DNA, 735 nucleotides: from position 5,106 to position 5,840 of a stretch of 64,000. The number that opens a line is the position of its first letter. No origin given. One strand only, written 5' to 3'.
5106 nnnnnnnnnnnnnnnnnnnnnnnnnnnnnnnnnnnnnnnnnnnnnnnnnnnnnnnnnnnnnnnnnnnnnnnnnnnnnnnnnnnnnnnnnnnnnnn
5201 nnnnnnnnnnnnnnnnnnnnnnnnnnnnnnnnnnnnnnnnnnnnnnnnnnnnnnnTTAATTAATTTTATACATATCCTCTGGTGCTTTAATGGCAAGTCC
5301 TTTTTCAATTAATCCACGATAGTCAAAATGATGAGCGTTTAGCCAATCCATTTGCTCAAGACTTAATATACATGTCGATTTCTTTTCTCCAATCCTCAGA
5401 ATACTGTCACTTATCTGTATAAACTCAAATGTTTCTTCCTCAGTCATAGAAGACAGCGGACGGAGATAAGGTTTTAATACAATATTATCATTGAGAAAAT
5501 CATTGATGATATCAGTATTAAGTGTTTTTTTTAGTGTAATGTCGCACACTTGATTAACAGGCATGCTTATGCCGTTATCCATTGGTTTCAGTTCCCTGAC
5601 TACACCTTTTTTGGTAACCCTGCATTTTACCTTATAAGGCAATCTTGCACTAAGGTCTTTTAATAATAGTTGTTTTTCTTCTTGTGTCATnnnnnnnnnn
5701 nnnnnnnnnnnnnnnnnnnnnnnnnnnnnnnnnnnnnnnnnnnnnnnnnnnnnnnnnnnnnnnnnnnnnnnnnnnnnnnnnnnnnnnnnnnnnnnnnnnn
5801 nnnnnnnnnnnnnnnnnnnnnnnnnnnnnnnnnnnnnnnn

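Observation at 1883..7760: Family A: 6-7 tandemly scattered paralogs with conserved termini and hypervariable cores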

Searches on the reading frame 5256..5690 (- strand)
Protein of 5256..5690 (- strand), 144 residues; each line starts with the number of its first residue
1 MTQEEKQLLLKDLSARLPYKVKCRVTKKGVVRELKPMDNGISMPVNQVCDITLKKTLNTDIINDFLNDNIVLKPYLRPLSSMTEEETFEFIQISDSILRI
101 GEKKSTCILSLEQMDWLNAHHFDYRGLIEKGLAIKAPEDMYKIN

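Call 4: search_protein_families(library=pfam, proteins=[window:5256-5690:-], max_evalue=0.1)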
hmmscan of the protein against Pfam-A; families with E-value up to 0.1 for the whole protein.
window:5256-5690:- (144 aa): 0 families

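Call 5: search_protein_families(library=phrogs, proteins=[window:5256-5690:-], max_evalue=0.01)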
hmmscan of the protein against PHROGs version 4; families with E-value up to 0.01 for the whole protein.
window:5256-5690:- (144 aa): 1 family
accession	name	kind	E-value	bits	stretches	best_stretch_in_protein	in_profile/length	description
phrog_10841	-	unknown function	6.5e-13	50.2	2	8-91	3-76/163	-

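Call 8: find_homologous_proteins(query=window:5256-5690:-)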
Query window:5256-5690:- (144 aa): 7997 proteins with E <= 0.001 among 8000 candidates; the best 120 are listed.
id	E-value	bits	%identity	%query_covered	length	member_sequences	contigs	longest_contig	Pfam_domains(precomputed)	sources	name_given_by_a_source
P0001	3.0e-89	314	100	100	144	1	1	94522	-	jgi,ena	-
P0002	3.3e-79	282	88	99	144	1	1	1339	-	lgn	-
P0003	2.4e-77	276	87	99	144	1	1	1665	-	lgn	-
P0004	6.9e-76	271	86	99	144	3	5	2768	-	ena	-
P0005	1.2e-74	267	84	99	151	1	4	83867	-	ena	-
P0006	2.3e-74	266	85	99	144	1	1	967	-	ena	-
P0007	2.1e-63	231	76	100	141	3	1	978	-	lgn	-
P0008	4.1e-62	226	74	98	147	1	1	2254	-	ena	-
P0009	2.2e-60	221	77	99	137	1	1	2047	-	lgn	-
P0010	1.2e-59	218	70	99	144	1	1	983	-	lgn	-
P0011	1.6e-59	218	76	99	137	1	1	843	-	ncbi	-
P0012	3.3e-59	217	72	99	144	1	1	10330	-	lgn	-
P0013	1.7e-58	215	72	99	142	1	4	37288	-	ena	-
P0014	6.8e-58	213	72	99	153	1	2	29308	-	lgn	-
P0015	6.2e-57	210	70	99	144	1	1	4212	-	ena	-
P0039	8.7e-51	190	65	98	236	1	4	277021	PF20594.4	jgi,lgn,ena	-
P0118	6.2e-35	138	50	99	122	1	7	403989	-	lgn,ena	-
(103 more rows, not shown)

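Call 16: search_solved_structures(query=A3, max_evalue=10, show_alignments=2)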
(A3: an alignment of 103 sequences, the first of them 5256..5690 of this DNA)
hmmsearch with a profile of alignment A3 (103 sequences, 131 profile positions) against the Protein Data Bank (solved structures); distinct sequences matched with E-value up to 10: 1.
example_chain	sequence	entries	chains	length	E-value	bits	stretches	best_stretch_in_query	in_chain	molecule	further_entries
9mlu_C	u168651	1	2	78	0.28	14.5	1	105-130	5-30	Fibronectin-binding protein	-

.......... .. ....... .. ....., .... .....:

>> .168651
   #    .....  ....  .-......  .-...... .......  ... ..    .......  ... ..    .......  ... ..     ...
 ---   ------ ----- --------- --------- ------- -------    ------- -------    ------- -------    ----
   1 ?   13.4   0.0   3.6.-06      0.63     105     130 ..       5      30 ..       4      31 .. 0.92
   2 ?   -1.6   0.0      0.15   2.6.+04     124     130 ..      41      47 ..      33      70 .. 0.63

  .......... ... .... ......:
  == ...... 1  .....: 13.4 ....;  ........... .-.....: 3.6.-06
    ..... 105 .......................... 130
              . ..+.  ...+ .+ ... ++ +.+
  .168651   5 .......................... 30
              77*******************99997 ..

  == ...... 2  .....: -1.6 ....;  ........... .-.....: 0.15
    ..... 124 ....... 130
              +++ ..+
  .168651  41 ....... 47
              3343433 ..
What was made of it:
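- Tried and rejected: A PDB profile search gave a best E of 0.28 (call 16).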

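Call 20: find_encoding_contigs(protein=P0118, flank=8000, max_places=3)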
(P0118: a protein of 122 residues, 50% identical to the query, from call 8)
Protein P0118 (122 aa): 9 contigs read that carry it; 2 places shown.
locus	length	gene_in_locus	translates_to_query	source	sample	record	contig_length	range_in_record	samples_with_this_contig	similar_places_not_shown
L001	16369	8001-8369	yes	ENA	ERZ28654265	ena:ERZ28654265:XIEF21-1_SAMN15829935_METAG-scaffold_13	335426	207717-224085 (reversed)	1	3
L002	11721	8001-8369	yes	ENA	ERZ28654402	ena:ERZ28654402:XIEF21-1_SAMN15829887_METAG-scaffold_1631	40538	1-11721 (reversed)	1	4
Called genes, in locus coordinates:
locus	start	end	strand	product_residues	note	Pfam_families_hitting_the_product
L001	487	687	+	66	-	-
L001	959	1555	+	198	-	-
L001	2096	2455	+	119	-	-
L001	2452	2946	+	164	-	-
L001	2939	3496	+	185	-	-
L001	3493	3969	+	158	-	-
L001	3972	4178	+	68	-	-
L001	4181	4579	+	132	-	-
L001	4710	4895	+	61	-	-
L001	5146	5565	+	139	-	-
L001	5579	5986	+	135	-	-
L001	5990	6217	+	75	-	-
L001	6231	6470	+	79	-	-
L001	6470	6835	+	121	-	-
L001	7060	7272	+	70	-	-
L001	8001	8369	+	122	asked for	-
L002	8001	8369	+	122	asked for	-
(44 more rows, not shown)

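Call 21: find_encoding_contigs(protein=P0039, flank=8000, max_places=3)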
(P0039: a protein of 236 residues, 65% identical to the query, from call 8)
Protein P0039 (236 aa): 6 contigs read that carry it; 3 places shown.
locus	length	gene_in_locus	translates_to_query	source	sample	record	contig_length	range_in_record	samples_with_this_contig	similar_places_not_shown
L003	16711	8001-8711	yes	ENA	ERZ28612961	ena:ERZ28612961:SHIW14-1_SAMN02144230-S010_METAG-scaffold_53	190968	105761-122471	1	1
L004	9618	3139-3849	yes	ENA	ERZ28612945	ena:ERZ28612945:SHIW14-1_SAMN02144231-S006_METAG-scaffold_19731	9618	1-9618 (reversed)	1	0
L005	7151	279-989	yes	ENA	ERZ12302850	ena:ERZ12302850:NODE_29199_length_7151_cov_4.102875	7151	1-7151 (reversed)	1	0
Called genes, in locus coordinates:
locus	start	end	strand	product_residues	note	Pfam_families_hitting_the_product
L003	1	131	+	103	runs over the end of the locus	-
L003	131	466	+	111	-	-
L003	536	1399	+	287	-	PF00140:Sigma70_r1_2, PF04542:Sigma70_r2, PF04545:Sigma70_r4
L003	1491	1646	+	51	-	-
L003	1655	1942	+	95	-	-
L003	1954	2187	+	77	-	-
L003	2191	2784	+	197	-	PF18907:DUF5662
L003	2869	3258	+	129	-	-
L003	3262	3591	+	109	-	-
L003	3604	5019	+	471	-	PF01743:PolyA_pol, PF12627:PolyA_pol_RNAbd, PF01966:HD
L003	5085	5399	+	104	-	-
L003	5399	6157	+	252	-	PF04446:Thg1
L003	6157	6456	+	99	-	-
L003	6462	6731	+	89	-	-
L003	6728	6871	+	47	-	-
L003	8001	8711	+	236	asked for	PF20594:DUF6794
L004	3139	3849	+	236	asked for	PF20594:DUF6794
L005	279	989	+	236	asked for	PF20594:DUF6794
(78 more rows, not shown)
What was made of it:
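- Neighbours include a Lar-type restriction-alleviation gene and a DNA methylase (calls 20, 21).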

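Call 22: predict_structure(alignment_id=A3)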
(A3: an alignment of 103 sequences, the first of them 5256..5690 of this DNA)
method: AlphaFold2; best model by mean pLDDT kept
length: 144 residues; sequences in the alignment: 103
mean_pLDDT: 88.5   pTM: 0.78
mean pLDDT of the five models: 88.5, 88.2, 88.0, 87.0, 71.2
residues with pLDDT >= 90: 107; 70-90: 20; 50-70: 9; < 50: 8
segments of 3 or more residues with pLDDT < 50: 100-106
pLDDT, mean of each block of 10 residues (from residue 1): 95 95 95 91 92 96 95 96 91 65 54 92 96 94 69
secondary structure, 60 per line:
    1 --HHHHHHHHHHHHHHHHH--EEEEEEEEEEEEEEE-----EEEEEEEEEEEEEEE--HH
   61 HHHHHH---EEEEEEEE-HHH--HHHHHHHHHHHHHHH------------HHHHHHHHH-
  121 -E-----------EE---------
elements in order: H3-19 E22-36 E42-56 H59-66 E70-77 H84-98 H111-119
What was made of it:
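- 5256..5690 (-): Family member 3 (144 aa). N block 5625-5690, V1 5475-5624, middle block 5433-5474, V2 5349-5432, C block 5259-5348. AlphaFold pLDDT 88.5, pTM 0.78 (call 22).
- V1 is predicted with pLDDT above 90 as an ordered hairpin (call 22). V1 is modelled as a long two-stranded ribbon (strands 22-36 and 42-56, call 22).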

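Call 27: search_protein_families(library=padloc, proteins=[window:5256-5690:-], max_evalue=0.1)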
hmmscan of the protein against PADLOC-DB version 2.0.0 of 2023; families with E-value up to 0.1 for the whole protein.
window:5256-5690:- (144 aa): 0 families

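Call 29: search_dna_similar(query=window:5256-5690:-, collection=phages, mode=protein, max_rows=40, max_evalue=0.001)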
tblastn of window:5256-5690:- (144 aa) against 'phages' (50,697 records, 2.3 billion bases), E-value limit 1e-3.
Records with a match: 1; places in all: 1; records where one place covers at least 80% of the query: 1.
Best place of each record, by identity: <60% 1.
By first word of the organism name: Cellulophaga 1.
By host as written in the record: Cellulophaga baltica #13 1.
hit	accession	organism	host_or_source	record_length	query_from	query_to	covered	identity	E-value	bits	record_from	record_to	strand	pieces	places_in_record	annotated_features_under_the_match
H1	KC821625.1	Cellulophaga phage phi13:1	Cellulophaga baltica #13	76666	7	134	89%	29.5%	3e-4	45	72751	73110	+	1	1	hypothetical protein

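Call 38: fold_search(model_id=the predicted structure, library=viral)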
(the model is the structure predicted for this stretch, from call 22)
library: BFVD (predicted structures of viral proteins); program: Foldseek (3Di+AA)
matches with E <= 10: 1126; with E <= 0.001: 0
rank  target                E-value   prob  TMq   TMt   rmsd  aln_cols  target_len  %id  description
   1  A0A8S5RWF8            9.0e-03  0.35  0.21  0.19  18.5       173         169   13  Uncharacterized protein [Siphoviridae sp. ctHip2]
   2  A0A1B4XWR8            2.8e-02  0.77  0.22  0.20  14.4       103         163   13  Uncharacterized protein [Tenacibaculum phage pT24]
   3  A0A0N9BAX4            2.8e-02  0.33  0.17  0.21  10.9       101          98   11  Uncharacterized protein [Lactococcus phage GE1]
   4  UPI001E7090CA         4.9e-02  0.96  0.28  0.46   5.7        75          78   20  (no name look-up for this kind of identifier)
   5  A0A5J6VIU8            8.0e-02  0.08  0.15  0.10  29.9       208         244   10  DUF3592 domain-containing protein [Megaviridae environmental sample]
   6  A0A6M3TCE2            9.0e-02  0.63  0.19  0.29  17.6        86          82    8  (no name in the UniProt tables at hand)
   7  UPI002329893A         9.0e-02  0.08  0.13  0.09  22.3       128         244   16  (no name look-up for this kind of identifier)
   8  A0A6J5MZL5            9.6e-02  0.20  0.14  0.20  20.6       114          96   12  Uncharacterized protein [uncultured Caudovirales phage]
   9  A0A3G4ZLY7            1.0e-01  0.35  0.23  0.16  15.0       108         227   18  Bacteriophage T5 Orf172 DNA-binding domain-containing protein [Terrestrivirus sp.]
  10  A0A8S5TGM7            1.0e-01  0.12  0.17  0.14  22.4       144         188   11  Uncharacterized protein [Myoviridae sp. ctIty1]
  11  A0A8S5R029            1.1e-01  0.14  0.17  0.22  14.8       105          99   15  Uncharacterized protein [Podoviridae sp. ctyhE26]
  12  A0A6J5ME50            1.2e-01  0.13  0.14  0.13  12.5        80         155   11  Uncharacterized protein [uncultured Caudovirales phage]
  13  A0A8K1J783            1.3e-01  0.16  0.23  0.12  19.1       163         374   10  RNA-directed RNA polymerase catalytic subunit (Fragment) [Orthomyxoviridae sp.]
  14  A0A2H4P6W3            1.5e-01  0.33  0.16  0.23   7.8        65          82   12  Uncharacterized protein [Pseudomonas phage tabernarius]
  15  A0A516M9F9            1.5e-01  0.25  0.22  0.24  11.3       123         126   10  (no name in the UniProt tables at hand)
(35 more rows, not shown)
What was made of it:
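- Tried and rejected: Foldseek against BFVD gave nothing at E <= 1e-3 (call 38).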

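Call 40: search_protein_families(library=ncbifam, proteins=[window:5256-5690:-], max_evalue=0.1)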
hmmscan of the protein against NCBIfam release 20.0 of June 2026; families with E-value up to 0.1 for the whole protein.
window:5256-5690:- (144 aa): 0 families

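Call 42: search_protein_representatives(alignment_id=A3)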
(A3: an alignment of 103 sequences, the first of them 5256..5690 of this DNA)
Query: 103 sequences, 131 profile positions. Proteins with E-value up to 0.001 (for the whole library): 6882; up to 1e-10: 3776; up to 1e-30: 645. The best 150 are listed.
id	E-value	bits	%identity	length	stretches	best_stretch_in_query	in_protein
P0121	1.6e-70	251.5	-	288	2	1-130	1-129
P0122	1.2e-61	222.8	-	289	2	1-129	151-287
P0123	8.5e-54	197.4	-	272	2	1-130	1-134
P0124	3.8e-45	169.4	-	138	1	1-131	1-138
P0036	7.2e-45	168.5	-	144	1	1-128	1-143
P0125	8.2e-45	168.3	-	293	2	1-129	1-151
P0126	3.4e-44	166.3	-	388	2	1-130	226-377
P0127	1.4e-40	154.7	-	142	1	1-131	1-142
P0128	2.2e-40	154.0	-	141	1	1-131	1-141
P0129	3.4e-40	153.4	-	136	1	1-131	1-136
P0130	5.5e-40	152.7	-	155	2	1-112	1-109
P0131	1.1e-39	151.8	-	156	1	1-130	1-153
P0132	1.1e-39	151.7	-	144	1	1-129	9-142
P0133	1.8e-39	151.0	-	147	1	1-130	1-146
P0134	1.9e-39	151.0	-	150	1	1-129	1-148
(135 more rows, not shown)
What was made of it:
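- At least 7,997 clusters at 90% identity (capped, call 8) and 6,882 representatives at 50% identity, of which 3,776 have E <= 1e-10 (call 42).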

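Call 44: find_encoding_contigs(protein=P0005, flank=10000, max_places=3)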
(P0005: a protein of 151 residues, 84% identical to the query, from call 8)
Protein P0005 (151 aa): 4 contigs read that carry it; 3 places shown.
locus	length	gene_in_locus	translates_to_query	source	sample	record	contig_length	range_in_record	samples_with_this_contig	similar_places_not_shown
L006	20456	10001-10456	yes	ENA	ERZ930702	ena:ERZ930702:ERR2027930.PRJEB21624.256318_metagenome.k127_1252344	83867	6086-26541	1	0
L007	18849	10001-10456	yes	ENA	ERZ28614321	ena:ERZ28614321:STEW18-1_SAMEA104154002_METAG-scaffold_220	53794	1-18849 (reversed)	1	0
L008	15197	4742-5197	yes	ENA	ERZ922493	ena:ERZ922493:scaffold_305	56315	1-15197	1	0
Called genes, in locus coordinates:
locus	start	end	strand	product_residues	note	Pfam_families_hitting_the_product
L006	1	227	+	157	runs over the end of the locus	PF04308:RNaseH_like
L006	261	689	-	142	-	-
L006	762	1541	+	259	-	PF00293:NUDIX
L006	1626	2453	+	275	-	PF13489:Methyltransf_23, PF08241:Methyltransf_11 (weak), PF08242:Methyltransf_12 (weak), PF13649:Methyltransf_25 (weak)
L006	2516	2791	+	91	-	-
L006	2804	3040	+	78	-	-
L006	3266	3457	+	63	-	-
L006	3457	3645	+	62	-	-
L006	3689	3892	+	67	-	-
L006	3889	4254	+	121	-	-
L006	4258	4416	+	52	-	-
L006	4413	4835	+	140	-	-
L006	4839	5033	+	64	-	-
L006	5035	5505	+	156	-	-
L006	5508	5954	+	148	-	-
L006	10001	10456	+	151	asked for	-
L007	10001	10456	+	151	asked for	-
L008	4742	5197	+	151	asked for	-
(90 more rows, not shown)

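Call 63: find_related_loci(query=A3, collection=genome_contigs, flank=6000)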
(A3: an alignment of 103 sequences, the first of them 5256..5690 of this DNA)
Query A3 (144 aa) in genome_contigs; peptide patterns used: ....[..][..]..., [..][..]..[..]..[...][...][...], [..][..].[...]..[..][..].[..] (x = any residue, [..] = any of these).
191 stretches matched a pattern; 30 encode a relative of the query (tblastn E <= 1e-3); 29 distinct loci.
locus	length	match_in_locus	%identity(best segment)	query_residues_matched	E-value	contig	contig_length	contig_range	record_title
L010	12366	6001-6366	46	1-142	5e-30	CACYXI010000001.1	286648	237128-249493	MAG: uncultured Bacteroidales bacterium isolate RUG12352 genome assembly, contig: RUG12352_asm_1, whole genome shotgun s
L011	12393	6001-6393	44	1-142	3e-29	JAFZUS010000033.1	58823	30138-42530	MAG: Prevotella sp. isolate RGIG8115 Water_buffalos_Rumen-3__c197654, whole genome shotgun sequence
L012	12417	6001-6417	45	1-143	4e-28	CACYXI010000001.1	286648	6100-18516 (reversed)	MAG: uncultured Bacteroidales bacterium isolate RUG12352 genome assembly, contig: RUG12352_asm_1, whole genome shotgun s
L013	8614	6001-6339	43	1-142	3e-27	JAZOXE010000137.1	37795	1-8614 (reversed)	MAG: Faecousia sp. isolate T1900045516_YK20190210.MAGScoT_cleanbin_000020 SGB_7610_k141_558852, whole genome shotgun seq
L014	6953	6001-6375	45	1-142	4e-27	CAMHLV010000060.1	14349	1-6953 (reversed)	MAG: uncultured Prevotella sp. isolate SRR11784287_bin.24_metaWRAP_v1.3_MAG genome assembly, contig: ERZ12202417.1704, w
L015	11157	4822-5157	47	1-134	3e-26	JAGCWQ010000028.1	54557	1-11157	MAG: Paludibacteraceae bacterium isolate RGIG10190 Yak_Rumen-5__c215947, whole genome shotgun sequence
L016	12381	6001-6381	44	1-141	3e-26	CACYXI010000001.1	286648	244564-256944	MAG: uncultured Bacteroidales bacterium isolate RUG12352 genome assembly, contig: RUG12352_asm_1, whole genome shotgun s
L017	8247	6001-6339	43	1-134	2e-25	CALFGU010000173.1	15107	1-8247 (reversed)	MAG TPA_asm: uncultured Prevotella sp. isolate SRR6425765_bin.31_CONCOCT_v1.1_MAG genome assembly, contig: ERZ1767560.77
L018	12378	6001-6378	44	1-139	3e-25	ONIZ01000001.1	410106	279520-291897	uncultured Firmicutes bacterium isolate RUG343 genome assembly, contig: scaffold_25, whole genome shotgun sequence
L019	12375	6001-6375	39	1-141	4e-25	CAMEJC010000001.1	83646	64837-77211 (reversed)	MAG: uncultured Tenericutes bacterium isolate SRR15057922_bin.2_metaWRAP_v1.3_MAG genome assembly, contig: ERZ10407413.7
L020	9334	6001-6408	41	1-141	6e-25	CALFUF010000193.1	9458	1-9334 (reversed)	MAG TPA_asm: uncultured Prevotella sp. isolate ERR1278072_bin.159_CONCOCT_v1.1_MAG genome assembly, contig: ERZ842375.59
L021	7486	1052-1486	41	1-141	3e-24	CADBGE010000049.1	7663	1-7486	MAG: uncultured Erysipelotrichaceae bacterium isolate RUG13941 genome assembly, contig: RUG13941_asm_49, whole genome sh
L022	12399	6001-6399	41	1-142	3e-24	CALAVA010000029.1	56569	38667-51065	MAG TPA_asm: uncultured Bacteroidales bacterium isolate ERR1278072_bin.9_CONCOCT_v1.1_MAG genome assembly, contig: ERZ84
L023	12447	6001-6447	43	1-138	4e-24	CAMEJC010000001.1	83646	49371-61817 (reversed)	MAG: uncultured Tenericutes bacterium isolate SRR15057922_bin.2_metaWRAP_v1.3_MAG genome assembly, contig: ERZ10407413.7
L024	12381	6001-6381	47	1-139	3e-33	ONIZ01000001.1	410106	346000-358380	uncultured Firmicutes bacterium isolate RUG343 genome assembly, contig: scaffold_25, whole genome shotgun sequence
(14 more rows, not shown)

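Call 71: get_annotated_region(hit=H1, flank=4000)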
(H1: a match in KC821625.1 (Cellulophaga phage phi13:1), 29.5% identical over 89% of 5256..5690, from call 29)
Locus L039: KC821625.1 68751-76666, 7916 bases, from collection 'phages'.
description: Cellulophaga phage phi13:1, complete genome.
organism: Cellulophaga phage phi13:1 (NCBI taxid 1327992)
taxonomy: Viruses; Duplodnaviria; Heunggongvirae; Uroviricota; Caudoviricetes; Cbastvirus; Cbastvirus ST
host: Cellulophaga baltica #13; source: seawater; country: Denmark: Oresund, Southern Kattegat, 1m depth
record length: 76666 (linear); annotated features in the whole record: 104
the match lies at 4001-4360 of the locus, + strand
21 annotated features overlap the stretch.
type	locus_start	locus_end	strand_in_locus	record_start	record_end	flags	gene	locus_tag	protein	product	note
CDS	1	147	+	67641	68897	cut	-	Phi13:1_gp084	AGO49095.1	phage terminase large subunit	annotation based on sequence similarity to NCBI YP_006560438, CDD cl12054, and Pfam PF04466.8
CDS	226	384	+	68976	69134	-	-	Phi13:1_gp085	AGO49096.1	hypothetical protein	-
CDS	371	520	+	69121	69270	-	-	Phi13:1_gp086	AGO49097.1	hypothetical protein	-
CDS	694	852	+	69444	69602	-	-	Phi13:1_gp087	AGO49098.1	hypothetical protein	-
CDS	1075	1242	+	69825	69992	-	-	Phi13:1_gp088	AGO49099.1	hypothetical protein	-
CDS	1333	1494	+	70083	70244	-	-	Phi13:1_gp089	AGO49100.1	hypothetical protein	-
CDS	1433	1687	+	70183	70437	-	-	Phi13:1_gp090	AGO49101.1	hypothetical protein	-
CDS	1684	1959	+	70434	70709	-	-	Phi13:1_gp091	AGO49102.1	hypothetical protein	-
CDS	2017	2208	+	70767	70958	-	-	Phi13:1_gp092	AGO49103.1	hypothetical protein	-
CDS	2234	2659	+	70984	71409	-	-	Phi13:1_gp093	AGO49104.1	hypothetical protein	-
CDS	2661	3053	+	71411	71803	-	-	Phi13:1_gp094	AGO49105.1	hypothetical protein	-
CDS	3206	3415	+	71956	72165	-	-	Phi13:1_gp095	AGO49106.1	hypothetical protein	-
CDS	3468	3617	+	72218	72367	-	-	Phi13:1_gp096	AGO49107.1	hypothetical protein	-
CDS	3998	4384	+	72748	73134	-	-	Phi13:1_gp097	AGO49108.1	hypothetical protein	-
CDS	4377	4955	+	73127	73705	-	-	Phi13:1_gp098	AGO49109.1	hypothetical protein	-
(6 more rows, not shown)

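Call 73: search_protein_families(library=pfam, alignment_id=A3, max_evalue=1)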
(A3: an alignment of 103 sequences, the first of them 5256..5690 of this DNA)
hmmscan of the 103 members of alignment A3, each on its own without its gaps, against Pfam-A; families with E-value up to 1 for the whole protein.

A. member 1, window:5256-5690:- (144 aa): 1 family
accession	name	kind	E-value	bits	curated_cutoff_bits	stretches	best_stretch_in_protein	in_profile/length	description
PF21060.3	Reovirus_L2_6th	-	0.25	12.2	27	1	39-93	6-60/98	Reovirus core-spike protein lambda-2 (L2), 6th domain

B. families by the number of members that match (of 103 scanned): 20 families
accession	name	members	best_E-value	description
PF17353.8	DUF5381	8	0.006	Family of unknown function (DUF5381)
PF02229.22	PC4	8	0.025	Transcriptional Coactivator p15 (PC4)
PF21060.3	Reovirus_L2_6th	5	0.0025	Reovirus core-spike protein lambda-2 (L2), 6th domain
PF16188.10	Peptidase_M24_C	4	0.096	C-terminal region of peptidase_M24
PF10622.14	Ehbp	2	0.055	Energy-converting hydrogenase B subunit P (EhbP)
PF24591.1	Phage_YunG-like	2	0.079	Phage YunG-like protein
PF04857.26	CAF1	2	0.11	CAF1 family ribonuclease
PF23420.1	DUF7108_C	2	0.21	DUF7108, C-terminal domain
PF23984.1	DUF7307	1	0.025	Pam3 gp33-like protein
PF04876.17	Tenui_NCP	1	0.026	Tenuivirus major non-capsid protein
PF23816.1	DUF7187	1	0.046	Family of unknown function (DUF7187)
PF15554.11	FSIP1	1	0.059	FSIP1 family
PF04444.19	Dioxygenase_N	1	0.072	Catechol dioxygenase N terminus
PF05989.17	Chordopox_A35R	1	0.086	Chordopoxvirus A35R protein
PF17562.7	Styelin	1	0.12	Styelin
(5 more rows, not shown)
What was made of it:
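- Eight members give weak PC4 matches (best E 0.025, call 73).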

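Call 79: find_encoding_contigs(protein=P0002, flank=1500, max_places=1)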
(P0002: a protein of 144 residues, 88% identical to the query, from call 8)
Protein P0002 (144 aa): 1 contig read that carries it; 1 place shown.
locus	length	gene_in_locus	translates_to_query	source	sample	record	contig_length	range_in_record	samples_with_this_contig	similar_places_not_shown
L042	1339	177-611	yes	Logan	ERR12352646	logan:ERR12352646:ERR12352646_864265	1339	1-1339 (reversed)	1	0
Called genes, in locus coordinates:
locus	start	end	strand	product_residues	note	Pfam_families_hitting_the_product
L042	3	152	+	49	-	?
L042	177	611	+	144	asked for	-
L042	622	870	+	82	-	-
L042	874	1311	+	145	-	-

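Call 80: find_encoding_contigs(protein=P0003, flank=1500, max_places=1)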
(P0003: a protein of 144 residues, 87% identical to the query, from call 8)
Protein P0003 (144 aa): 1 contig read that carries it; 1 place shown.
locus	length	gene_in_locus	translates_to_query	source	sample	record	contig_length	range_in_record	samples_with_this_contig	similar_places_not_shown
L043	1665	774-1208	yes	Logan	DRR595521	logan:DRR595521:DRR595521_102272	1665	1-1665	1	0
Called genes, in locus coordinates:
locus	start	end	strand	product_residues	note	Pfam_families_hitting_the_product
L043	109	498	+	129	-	-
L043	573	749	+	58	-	-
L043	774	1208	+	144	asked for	-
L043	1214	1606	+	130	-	-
